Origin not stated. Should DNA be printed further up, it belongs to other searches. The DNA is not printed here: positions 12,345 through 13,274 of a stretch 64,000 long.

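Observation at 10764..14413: Duplicated two-gene secreted module: a SHE[VI]GEWxDDP-family protein followed ~30 nt later by a protein with a conserved Cys-containing N-domain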

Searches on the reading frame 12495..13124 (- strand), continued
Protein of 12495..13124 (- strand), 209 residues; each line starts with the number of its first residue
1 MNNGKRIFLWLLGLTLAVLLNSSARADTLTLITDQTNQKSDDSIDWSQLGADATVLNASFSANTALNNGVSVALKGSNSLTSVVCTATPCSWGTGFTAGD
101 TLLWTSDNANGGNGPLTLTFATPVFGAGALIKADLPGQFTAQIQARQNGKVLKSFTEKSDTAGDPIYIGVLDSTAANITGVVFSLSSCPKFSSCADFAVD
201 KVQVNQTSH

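Call 67: search_protein_families(library=pfam, proteins=[P0393, P0408, P0354, P0403, P0452], max_evalue=0.01)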
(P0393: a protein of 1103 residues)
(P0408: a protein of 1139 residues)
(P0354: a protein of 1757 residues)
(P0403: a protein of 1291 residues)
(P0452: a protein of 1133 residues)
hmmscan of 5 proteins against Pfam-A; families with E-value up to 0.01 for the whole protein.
P0393 (1103 aa): 7 families
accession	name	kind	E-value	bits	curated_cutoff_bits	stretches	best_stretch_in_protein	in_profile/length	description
PF16640.11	Big_3_5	-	2.7e-18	66.7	35.5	1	834-919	1-85/88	Bacterial Ig-like domain (group 3)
PF15780.11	ASH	-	4.5e-10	40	27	1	461-549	4-97/98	Abnormal spindle-like microcephaly-assoc'd, ASPM-SPD-2-Hydin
PF22073.2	Cep192_D4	-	1.1e-09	39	35.5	1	461-557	5-111/112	Cep192 domain 4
PF22544.2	HYDIN_VesB_CFA65-like_Ig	-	4.9e-09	36.8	25.5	1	460-555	3-99/100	HYDIN/CFA65/VesB-like, Ig-like domain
PF18998.6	Flg_new_2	-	3.5e-07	30.6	23.6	1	751-827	2-72/73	Divergent InlB B-repeat domain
PF07610.17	DUF1573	-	4.2e-06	27.1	26.1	1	466-556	7-97/98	Protein of unknown function (DUF1573)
PF24507.1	Ig_CFAP65_4th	-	0.0005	20.9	27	1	484-557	3-76/76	CFAP65, fourth Ig-like domain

P0408 (1139 aa): 1 family
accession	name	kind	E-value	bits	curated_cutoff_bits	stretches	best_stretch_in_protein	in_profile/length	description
PF13313.11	DUF4082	-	9.1e-20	71.5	28.4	1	1-86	55-142/143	Domain of unknown function (DUF4082)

P0354 (1757 aa): 16 families
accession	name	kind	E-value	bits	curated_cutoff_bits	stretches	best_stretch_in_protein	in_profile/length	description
PF18676.6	MBG_2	-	2.1e-89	294.6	25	4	1035-1110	1-72/72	MBG domain (YGX type)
PF22073.2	Cep192_D4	-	4.7e-53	178.6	35.5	6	822-922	4-111/112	Cep192 domain 4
PF15780.11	ASH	-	1.6e-42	144.1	27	6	825-914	6-97/98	Abnormal spindle-like microcephaly-assoc'd, ASPM-SPD-2-Hydin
PF22544.2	HYDIN_VesB_CFA65-like_Ig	-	1.3e-41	141.3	25.5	4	822-920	3-99/100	HYDIN/CFA65/VesB-like, Ig-like domain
PF07610.17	DUF1573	-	5.8e-25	87.6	26.1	3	527-604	19-97/98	Protein of unknown function (DUF1573)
PF24507.1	Ig_CFAP65_4th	-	5.3e-24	84.9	27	2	530-605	1-76/76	CFAP65, fourth Ig-like domain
PF12371.14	TMEM131_like_N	-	8.8e-24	84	28.8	2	928-1013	2-82/84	Transmembrane protein 131-like N-terminal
PF24771.2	Ig_CFAP74_1st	-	3e-12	47.2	29.2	0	511-578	4-74/97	CFAP74 first Ig-like domain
PF22067.2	Cep192_D3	-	3.7e-12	46.6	27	1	524-584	16-77/99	Cep192 domain 3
PF00932.25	LTD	-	3.7e-07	30.9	34.3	0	943-995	20-67/109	Lamin Tail Domain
PF22066.2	Cep192_D8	-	4e-07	30.7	33.5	0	509-595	7-91/101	Cep192 domain 8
PF24534.1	HMA_PCA1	-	4.7e-06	26.6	24.5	0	987-1008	31-52/68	PCA1 HMA heavy metal-associated domain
PF24499.1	Ig_TMEM131L_4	-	6.3e-06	27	27.8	0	764-800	83-119/136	TMEM131L fourth Ig-like domain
PF00635.32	Motile_Sperm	-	6.8e-05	23.1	25.9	1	508-579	2-72/109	MSP (Major sperm protein) domain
PF25788.1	Ig_Rha78A_N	-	0.00014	22.5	27.4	0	372-408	68-103/105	Rha78A-like, N-terminal immunoglobulin domain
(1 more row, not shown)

P0403 (1291 aa): 9 families
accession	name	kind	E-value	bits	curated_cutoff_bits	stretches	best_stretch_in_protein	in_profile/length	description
PF05345.18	He_PIG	-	1e-78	260.3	24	9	856-938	1-95/96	Putative Ig domain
PF22544.2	HYDIN_VesB_CFA65-like_Ig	-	9e-10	39.1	25.5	1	190-287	1-99/100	HYDIN/CFA65/VesB-like, Ig-like domain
PF22073.2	Cep192_D4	-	5.9e-09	36.6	35.5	1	190-289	2-111/112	Cep192 domain 4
PF15780.11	ASH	-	1.2e-06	29.1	27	1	197-282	12-98/98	Abnormal spindle-like microcephaly-assoc'd, ASPM-SPD-2-Hydin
PF07610.17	DUF1573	-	1.8e-06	28.3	26.1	1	194-288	3-97/98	Protein of unknown function (DUF1573)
PF24908.1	Ig_SIBA-E_2nd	-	3.9e-06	27.4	27.8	0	975-1015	37-76/117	Integrin beta-like protein A-E, second Ig-like domain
PF22352.2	K319L-like_PKD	-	3e-05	24.4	27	0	879-936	23-82/84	K319L-like, PKD domain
PF02563.21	Poly_export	-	0.00075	20.1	28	0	1119-1149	22-52/77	Polysaccharide biosynthesis/export protein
PF24507.1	Ig_CFAP65_4th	-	0.0048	17.7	27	0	215-289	2-76/76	CFAP65, fourth Ig-like domain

P0452 (1133 aa): 0 families

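Call 83: search_protein_families(library=padloc, proteins=[window:12495-13124:-], max_evalue=0.1)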
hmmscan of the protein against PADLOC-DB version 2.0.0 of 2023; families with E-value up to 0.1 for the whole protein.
window:12495-13124:- (209 aa): 0 families

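Call 84: search_protein_families(library=phrogs, proteins=[window:12495-13124:-], max_evalue=0.1)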
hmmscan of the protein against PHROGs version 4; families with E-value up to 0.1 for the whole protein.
window:12495-13124:- (209 aa): 1 family
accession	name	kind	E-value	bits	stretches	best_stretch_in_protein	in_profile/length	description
phrog_3590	-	unknown function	0.018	15.4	1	39-115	21-99/481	-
